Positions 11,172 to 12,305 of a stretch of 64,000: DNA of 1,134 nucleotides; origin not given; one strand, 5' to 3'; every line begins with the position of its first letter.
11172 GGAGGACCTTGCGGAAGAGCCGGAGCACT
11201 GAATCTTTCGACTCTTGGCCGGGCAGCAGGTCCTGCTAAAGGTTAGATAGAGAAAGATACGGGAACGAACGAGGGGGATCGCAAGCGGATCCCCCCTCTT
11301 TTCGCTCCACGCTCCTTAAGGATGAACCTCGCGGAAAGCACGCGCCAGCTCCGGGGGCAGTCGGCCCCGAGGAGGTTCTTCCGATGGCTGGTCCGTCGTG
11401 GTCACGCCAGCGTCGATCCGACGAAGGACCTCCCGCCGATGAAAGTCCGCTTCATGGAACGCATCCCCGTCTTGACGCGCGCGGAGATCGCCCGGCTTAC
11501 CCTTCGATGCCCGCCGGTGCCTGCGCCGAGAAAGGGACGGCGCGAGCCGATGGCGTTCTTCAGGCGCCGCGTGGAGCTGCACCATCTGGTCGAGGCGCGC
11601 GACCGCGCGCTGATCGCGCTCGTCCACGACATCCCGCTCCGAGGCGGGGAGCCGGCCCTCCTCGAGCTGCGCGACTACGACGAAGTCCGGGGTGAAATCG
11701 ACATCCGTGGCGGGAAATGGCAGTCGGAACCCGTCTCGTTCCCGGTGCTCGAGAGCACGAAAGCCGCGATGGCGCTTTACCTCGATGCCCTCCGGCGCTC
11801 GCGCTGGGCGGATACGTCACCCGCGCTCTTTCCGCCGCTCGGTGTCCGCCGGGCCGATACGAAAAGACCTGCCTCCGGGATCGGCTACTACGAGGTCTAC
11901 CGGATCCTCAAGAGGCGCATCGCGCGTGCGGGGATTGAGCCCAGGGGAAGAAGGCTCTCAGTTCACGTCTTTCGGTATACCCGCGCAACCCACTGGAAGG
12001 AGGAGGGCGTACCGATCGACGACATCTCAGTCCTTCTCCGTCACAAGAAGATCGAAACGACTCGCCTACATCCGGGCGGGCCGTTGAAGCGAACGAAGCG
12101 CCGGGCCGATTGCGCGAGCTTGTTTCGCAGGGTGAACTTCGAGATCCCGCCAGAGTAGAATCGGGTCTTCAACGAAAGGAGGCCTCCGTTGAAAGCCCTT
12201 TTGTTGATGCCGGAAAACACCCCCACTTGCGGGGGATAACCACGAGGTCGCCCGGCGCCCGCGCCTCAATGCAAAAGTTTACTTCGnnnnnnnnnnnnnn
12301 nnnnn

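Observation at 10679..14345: Decayed integrative element between a duplicated tRNA-Leu 5' half and the intact tRNA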

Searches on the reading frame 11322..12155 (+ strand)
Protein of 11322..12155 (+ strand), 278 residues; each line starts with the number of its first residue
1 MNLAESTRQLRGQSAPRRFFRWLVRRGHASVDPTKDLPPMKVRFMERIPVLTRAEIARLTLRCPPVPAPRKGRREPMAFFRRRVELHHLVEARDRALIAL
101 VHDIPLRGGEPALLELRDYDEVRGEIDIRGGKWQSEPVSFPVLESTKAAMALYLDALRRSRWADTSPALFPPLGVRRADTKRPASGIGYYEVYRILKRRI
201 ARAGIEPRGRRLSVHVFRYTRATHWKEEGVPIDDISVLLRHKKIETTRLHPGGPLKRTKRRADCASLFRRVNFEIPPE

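Call 9: search_protein_families(library=pfam, proteins=[window:11322-12155:+], max_evalue=1)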
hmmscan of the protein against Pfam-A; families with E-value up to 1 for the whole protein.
window:11322-12155:+ (278 aa): 1 family
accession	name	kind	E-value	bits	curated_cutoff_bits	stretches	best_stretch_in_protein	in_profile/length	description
PF00589.27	Phage_integrase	-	3.9e-11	43.5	27.1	1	91-248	21-163/172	Phage integrase family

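Call 16: find_homologous_proteins(query=window:11322-12155:+, max_evalue=0.00001)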
Query window:11322-12155:+ (278 aa): 29 proteins with E <= 0.00001 among 2647 candidates.
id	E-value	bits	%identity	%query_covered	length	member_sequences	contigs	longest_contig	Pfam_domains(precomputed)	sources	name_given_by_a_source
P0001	1.5e-153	528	100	86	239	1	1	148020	PF00589.28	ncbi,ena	-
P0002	1.5e-148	512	85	100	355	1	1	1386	PF00589.28,PF02899.24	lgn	-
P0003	2.6e-143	495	83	100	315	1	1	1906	PF00589.28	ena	-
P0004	2.6e-140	485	81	100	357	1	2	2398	PF00589.28,PF02899.24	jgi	jgi:site-specific recombinase XerD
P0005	6.3e-138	477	78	99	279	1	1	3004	PF00589.28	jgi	jgi:integrase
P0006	2.5e-137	475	79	99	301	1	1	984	PF00589.28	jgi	jgi:site-specific recombinase XerD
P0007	7.7e-131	454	75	100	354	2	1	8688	PF00589.28,PF02899.24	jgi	jgi:site-specific recombinase XerD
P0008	1.1e-129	450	76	97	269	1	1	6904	PF00589.28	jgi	jgi:integrase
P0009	7.9e-129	447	76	100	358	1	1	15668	PF00589.28,PF02899.24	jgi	jgi:integrase/recombinase XerD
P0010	6.3e-128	444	74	100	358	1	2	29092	PF00589.28,PF02899.24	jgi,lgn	jgi:site-specific recombinase XerD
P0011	1.4e-127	443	74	99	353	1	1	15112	PF00589.28,PF02899.24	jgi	jgi:site-specific recombinase XerD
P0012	1.7e-126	440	75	100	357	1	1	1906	PF00589.28,PF02899.24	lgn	-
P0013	5.4e-124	431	73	99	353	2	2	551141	PF00589.28,PF02899.24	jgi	jgi:site-specific recombinase XerD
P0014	1.5e-123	430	72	99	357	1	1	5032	PF00589.28,PF02899.24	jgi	jgi:site-specific recombinase XerD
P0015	7.6e-105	369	72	86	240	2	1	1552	PF00589.28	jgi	jgi:integrase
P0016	1.9e-99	351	62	100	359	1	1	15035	PF00589.28,PF02899.24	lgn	-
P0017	1.8e-96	341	61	97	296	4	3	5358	PF00589.28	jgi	jgi:site-specific recombinase XerD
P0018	7.2e-93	329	59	100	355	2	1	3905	PF13495.13,PF00589.28,PF02899.24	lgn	-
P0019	3.7e-88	314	60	94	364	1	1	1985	PF13495.13,PF00589.28,PF02899.24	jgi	jgi:site-specific recombinase XerD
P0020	2.5e-83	298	56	94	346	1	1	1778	PF13495.13,PF00589.28,PF02899.24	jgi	jgi:site-specific recombinase XerD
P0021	5.3e-83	297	63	86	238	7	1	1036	PF00589.28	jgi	jgi:integrase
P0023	7.6e-59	218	58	64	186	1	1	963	PF00589.28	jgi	-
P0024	3.8e-52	196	46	97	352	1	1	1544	PF13495.13,PF00589.28,PF02899.24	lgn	-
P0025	5.5e-51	192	47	92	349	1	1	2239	PF13495.13,PF00589.28,PF02899.24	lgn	-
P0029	2.5e-27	114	71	31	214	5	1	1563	PF00589.28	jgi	-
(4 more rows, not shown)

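Call 18: find_encoding_contigs(protein=P0013, flank=10000, max_places=3)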
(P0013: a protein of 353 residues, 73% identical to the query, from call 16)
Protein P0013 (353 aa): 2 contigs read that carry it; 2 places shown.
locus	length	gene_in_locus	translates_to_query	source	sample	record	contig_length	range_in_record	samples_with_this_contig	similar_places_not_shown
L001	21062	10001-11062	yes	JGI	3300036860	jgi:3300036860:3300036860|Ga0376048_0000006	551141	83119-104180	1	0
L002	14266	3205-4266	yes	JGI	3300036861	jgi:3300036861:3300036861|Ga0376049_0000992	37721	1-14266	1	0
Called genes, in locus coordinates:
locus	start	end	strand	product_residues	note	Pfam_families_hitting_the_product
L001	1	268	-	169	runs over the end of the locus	PF01257:2Fe-2S_thioredx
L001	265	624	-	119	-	PF00507:Oxidored_q4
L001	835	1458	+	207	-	PF00535:Glycos_transf_2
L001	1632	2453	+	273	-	PF01522:Polysacc_deac_1, PF11959:DUF3473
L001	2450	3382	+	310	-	PF00698:Acyl_transf_1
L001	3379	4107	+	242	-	PF00106:adh_short, PF08659:KR, PF13561:adh_short_C2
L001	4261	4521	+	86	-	PF00550:PP-binding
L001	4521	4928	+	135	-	PF22817:ApeP-like (weak)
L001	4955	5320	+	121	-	PF01740:STAS, PF13466:STAS_2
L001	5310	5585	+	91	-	-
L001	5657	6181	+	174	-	-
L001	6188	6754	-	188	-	-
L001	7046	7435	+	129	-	-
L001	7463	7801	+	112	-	-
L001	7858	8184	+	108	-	-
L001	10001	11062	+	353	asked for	PF02899:Phage_int_SAM_1 (weak), PF00589:Phage_integrase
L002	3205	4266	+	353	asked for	PF02899:Phage_int_SAM_1 (weak), PF00589:Phage_integrase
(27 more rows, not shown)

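Call 19: find_encoding_contigs(protein=P0010, flank=10000, max_places=3)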
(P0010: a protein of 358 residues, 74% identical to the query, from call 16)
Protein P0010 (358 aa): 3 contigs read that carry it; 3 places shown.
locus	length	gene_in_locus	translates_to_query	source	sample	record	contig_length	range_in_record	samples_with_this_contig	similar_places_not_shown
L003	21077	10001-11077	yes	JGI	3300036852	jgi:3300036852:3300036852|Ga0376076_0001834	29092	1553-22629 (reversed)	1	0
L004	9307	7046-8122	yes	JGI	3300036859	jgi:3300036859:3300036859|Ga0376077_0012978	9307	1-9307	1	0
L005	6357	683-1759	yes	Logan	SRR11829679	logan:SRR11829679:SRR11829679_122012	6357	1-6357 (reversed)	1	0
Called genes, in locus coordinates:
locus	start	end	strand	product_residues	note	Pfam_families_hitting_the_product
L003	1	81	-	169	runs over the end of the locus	PF01257:2Fe-2S_thioredx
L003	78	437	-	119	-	PF00507:Oxidored_q4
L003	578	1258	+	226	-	PF00535:Glycos_transf_2, PF13641:Glyco_tranf_2_3 (weak)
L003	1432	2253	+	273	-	PF01522:Polysacc_deac_1, PF11959:DUF3473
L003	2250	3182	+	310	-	PF00698:Acyl_transf_1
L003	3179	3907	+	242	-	PF00106:adh_short, PF08659:KR, PF13561:adh_short_C2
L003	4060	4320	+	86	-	PF00550:PP-binding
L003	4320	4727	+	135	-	PF22817:ApeP-like (weak)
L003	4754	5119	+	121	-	PF01740:STAS, PF13466:STAS_2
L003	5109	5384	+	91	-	-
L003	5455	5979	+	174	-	-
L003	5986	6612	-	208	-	-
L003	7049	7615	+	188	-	-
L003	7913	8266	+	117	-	-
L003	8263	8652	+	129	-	-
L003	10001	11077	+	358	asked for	PF02899:Phage_int_SAM_1 (weak), PF00589:Phage_integrase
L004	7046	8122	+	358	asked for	PF02899:Phage_int_SAM_1 (weak), PF00589:Phage_integrase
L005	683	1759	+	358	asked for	PF02899:Phage_int_SAM_1 (weak), PF00589:Phage_integrase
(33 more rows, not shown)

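Call 20: find_encoding_contigs(protein=P0001, flank=10000, max_places=2)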
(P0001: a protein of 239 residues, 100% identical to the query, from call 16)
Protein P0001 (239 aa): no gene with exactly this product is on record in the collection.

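Call 31: find_encoding_contigs(protein=P0002, flank=10000, max_places=2)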
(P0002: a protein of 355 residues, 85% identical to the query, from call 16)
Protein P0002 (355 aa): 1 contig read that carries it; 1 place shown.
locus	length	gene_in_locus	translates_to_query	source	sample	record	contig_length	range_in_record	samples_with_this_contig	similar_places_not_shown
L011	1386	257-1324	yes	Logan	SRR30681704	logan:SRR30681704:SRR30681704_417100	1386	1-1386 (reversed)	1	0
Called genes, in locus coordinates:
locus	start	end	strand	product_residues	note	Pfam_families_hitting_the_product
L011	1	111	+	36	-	?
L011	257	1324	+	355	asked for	PF02899:Phage_int_SAM_1, PF00589:Phage_integrase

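Call 32: find_encoding_contigs(protein=P0009, flank=10000, max_places=2)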
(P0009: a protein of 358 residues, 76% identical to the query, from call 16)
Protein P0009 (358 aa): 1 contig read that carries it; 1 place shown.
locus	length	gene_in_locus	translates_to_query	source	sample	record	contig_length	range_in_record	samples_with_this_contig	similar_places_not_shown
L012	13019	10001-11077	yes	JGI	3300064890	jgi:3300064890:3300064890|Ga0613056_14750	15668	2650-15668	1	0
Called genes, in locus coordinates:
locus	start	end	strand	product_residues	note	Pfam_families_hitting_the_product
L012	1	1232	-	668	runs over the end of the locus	PF13231:PMT_2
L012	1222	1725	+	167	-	PF01242:PTPS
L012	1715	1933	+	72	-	PF04024:PspC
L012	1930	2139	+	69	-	PF04024:PspC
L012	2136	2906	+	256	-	PF01975:SurE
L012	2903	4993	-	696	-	PF00676:E1_dh, PF02779:Transket_pyr, PF02780:Transketolase_C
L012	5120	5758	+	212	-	PF01135:PCMT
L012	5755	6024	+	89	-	PF00708:Acylphosphatase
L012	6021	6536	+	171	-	PF00156:Pribosyltran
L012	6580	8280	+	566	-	PF00072:Response_reg, PF00990:GGDEF, PF00563:EAL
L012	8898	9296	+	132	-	-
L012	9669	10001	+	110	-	-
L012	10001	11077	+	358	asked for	PF02899:Phage_int_SAM_1, PF00589:Phage_integrase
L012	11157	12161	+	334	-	-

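Call 40: find_related_loci(query=A3, collection=metagenome_contigs, flank=10000)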
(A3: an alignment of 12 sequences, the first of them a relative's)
Query A3 (358 aa) in metagenome_contigs; peptide patterns used: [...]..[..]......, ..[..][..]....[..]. (x = any residue, [..] = any of these).
186 stretches matched a pattern; 6 encode a relative of the query (tblastn E <= 1e-3); 6 distinct loci.
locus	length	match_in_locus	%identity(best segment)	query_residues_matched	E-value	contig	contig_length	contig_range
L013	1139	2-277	65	267-358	1e-37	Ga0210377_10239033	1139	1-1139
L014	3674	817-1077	63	273-358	8e-32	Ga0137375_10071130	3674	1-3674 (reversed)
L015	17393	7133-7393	63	273-358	9e-32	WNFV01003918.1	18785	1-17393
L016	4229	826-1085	63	273-358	1e-25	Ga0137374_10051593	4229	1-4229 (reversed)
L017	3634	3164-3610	26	173-330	1e-7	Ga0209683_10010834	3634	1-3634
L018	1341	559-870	28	219-330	2e-5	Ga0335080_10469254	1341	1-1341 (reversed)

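Call 48: find_encoding_contigs(protein=P0011, flank=10000, max_places=2)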
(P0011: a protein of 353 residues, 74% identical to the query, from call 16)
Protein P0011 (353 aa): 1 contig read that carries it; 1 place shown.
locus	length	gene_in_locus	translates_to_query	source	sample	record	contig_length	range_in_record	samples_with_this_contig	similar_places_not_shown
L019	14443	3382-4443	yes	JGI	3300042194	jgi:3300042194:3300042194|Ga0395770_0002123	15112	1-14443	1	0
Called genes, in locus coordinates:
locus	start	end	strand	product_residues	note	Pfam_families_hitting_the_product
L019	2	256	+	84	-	?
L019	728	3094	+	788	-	PF25778:DUF7948, PF06739:SBBP (weak)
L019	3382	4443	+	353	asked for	PF02899:Phage_int_SAM_1 (weak), PF00589:Phage_integrase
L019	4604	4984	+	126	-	-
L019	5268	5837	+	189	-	PF05119:Terminase_4 (faint)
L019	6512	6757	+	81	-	-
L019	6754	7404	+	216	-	-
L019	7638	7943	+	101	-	PF14076:DUF4258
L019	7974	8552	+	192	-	PF01381:HTH_3 (weak), PF13560:HTH_31 (weak)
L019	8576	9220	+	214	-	-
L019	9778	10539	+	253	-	-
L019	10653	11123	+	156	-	-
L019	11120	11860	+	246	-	-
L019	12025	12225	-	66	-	-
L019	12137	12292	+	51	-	-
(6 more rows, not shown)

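Call 49: find_encoding_contigs(protein=P0016, flank=10000, max_places=2)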
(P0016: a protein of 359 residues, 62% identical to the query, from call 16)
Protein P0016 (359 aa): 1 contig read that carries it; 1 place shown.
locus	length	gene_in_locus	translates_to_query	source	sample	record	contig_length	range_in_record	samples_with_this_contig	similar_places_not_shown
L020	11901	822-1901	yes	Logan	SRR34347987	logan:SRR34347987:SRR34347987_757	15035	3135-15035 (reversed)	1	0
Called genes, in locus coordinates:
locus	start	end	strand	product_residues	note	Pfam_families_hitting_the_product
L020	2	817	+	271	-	?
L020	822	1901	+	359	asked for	PF02899:Phage_int_SAM_1 (weak), PF00589:Phage_integrase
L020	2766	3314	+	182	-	PF20385:DUF6680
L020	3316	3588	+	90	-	PF21983:NikA-like (weak)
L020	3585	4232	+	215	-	-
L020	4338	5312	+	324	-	-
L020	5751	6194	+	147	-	-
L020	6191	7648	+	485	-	-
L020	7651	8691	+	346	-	-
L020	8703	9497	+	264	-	-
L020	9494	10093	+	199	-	-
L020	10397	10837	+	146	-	-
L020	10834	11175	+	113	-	-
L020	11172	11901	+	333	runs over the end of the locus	PF07120:DUF1376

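Call 50: find_encoding_contigs(protein=P0007, flank=10000, max_places=2)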
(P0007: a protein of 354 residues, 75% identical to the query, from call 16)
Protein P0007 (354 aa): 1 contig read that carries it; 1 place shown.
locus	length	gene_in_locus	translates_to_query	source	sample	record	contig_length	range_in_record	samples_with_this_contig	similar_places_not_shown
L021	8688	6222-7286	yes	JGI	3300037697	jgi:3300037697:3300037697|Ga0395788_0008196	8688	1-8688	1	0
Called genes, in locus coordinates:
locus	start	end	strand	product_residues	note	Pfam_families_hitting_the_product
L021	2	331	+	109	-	?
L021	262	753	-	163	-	-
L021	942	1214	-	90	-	PF10387:DUF2442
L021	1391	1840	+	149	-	PF20586:DUF6788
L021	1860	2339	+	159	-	PF14499:DUF4437, PF12973:Cupin_7, PF07883:Cupin_2 (weak)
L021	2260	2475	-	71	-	-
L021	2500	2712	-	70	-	-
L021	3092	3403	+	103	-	-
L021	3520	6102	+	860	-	PF00069:Pkinase, PF07714:PK_Tyr_Ser-Thr, PF07676:PD40 (weak), PF26549:Tricorn_N, PF26550:Tricorn_2nd, PF07676:PD40 (weak), PF26549:Tricorn_N, PF07676:PD40, +6 more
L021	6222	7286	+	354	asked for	PF02899:Phage_int_SAM_1 (weak), PF00589:Phage_integrase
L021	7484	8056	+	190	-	PF07617:DUF1579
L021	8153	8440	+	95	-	-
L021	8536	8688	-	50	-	?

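Call 54: find_encoding_contigs(protein=P0008, flank=10000, max_places=2)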
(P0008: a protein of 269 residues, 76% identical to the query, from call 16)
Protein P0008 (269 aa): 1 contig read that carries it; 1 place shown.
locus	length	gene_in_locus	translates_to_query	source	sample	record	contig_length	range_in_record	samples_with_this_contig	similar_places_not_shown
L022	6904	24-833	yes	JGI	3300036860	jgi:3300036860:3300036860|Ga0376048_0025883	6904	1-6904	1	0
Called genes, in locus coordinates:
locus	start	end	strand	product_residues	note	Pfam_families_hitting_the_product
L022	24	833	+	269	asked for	PF00589:Phage_integrase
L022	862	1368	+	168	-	-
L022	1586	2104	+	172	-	-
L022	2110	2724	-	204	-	-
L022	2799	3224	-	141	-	-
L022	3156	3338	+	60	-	-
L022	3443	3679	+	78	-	PF21983:NikA-like (weak)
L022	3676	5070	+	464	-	-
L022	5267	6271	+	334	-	-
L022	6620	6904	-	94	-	?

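Call 55: find_encoding_contigs(protein=P0005, flank=10000, max_places=2)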
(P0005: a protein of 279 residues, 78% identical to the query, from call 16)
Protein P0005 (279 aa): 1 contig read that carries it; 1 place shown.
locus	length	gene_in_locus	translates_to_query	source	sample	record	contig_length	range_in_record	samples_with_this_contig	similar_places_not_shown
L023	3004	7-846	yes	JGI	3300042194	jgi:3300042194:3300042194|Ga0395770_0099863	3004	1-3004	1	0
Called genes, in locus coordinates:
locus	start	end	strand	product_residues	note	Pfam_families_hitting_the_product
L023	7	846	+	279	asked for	PF00589:Phage_integrase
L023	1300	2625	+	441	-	PF13581:HATPase_c_2 (weak)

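Call 56: find_encoding_contigs(protein=P0004, flank=10000, max_places=2)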
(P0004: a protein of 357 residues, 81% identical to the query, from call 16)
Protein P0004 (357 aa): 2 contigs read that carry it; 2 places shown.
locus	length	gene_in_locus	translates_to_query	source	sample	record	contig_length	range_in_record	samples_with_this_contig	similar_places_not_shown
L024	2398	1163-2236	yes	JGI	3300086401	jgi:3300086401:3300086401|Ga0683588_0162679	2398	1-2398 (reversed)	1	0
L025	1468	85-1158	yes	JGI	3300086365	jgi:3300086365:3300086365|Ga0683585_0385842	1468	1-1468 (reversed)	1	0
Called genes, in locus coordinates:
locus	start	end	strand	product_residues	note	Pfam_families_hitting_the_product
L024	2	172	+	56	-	?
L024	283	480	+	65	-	-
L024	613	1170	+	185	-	-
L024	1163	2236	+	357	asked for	PF02899:Phage_int_SAM_1, PF00589:Phage_integrase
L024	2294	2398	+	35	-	?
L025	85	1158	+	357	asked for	PF02899:Phage_int_SAM_1, PF00589:Phage_integrase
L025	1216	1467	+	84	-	?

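Call 78: search_protein_families(library=phrogs, proteins=[window:11322-12155:+, L012:8898-9293:+, L012:11145-12158:+, L012:9669-9998:+, L012:9151-9648:-], max_evalue=0.1)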
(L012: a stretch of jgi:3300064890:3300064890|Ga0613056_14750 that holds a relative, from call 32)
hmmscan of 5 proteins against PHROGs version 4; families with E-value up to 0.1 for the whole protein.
window:11322-12155:+ (278 aa): 4 families
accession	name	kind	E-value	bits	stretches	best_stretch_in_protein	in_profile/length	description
phrog_1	-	integration and excision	1.1e-18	68.9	1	17-248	237-429/611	integrase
phrog_216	-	integration and excision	4.9e-13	49.8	1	92-248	74-219/301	integrase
phrog_23271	-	unknown function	0.00051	20.9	1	209-247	6-44/67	-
phrog_7269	-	integration and excision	0.088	13.8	0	187-247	8-63/89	integrase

L012:8898-9293:+ (132 aa): 0 families

L012:11145-12158:+ (338 aa): 0 families

L012:9669-9998:+ (110 aa): 0 families

L012:9151-9648:- (165 aa): 0 families

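Call 79: search_protein_families(library=ncbifam, proteins=[window:11322-12155:+, L012:10001-11074:+, L012:11145-12158:+], max_evalue=0.01)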
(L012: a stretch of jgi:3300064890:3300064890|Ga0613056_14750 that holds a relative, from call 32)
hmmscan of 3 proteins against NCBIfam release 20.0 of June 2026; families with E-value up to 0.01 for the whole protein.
window:11322-12155:+ (278 aa): 7 families
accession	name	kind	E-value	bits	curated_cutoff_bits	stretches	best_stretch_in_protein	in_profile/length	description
NF040815.2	recomb_XerA_Arch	equivalog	2e-14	53.8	220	1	17-248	69-249/263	site-specific tyrosine recombinase/integron integrase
TIGR02224.1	recomb_XerC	equivalog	5.5e-14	52.2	335.15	1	11-248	68-272/295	tyrosine recombinase XerC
NF002331.0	PRK01287.1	subfamily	6.1e-14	51.8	371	1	86-249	156-308/365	site-specific tyrosine recombinase XerC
NF001399.0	PRK00283.1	subfamily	1.8e-13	50.4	279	1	7-249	71-279/300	tyrosine recombinase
TIGR02225.1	recomb_XerD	equivalog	1.2e-12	47.7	329.6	1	8-249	62-270/290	site-specific tyrosine recombinase XerD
TIGR02249.1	integrase_gron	subfamily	2.8e-05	23.6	265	1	193-249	243-296/315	integron integrase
NF003462.0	PRK05084.1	equivalog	0.00024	19.9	267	0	85-249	188-340/360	tyrosine recombinase XerS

L012:10001-11074:+ (358 aa): 9 families
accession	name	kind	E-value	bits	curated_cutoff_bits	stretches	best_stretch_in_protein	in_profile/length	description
NF040815.2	recomb_XerA_Arch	equivalog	5.5e-23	81.9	220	1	31-332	3-254/263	site-specific tyrosine recombinase/integron integrase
TIGR02224.1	recomb_XerC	equivalog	2.7e-22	79.5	335.15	1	30-332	2-277/295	tyrosine recombinase XerC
TIGR02225.1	recomb_XerD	equivalog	1.6e-21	77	329.6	1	30-330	2-272/290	site-specific tyrosine recombinase XerD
NF001399.0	PRK00283.1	subfamily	1.6e-21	76.9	279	1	28-330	9-281/300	tyrosine recombinase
NF002331.0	PRK01287.1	subfamily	2.9e-17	62.7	371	2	164-332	154-312/365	site-specific tyrosine recombinase XerC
TIGR02249.1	integrase_gron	subfamily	1.2e-07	31.4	265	0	39-139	14-110/315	integron integrase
NF011946.0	PRK15417.1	equivalog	0.00031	20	435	1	271-332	257-315/337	integron integrase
NF041502.1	integrase_1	equivalog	0.00045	19.1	350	1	291-332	319-360/484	site-specific integrase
NF003462.0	PRK05084.1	equivalog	0.0008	18.2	267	0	286-332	298-344/360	tyrosine recombinase XerS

L012:11145-12158:+ (338 aa): 0 families
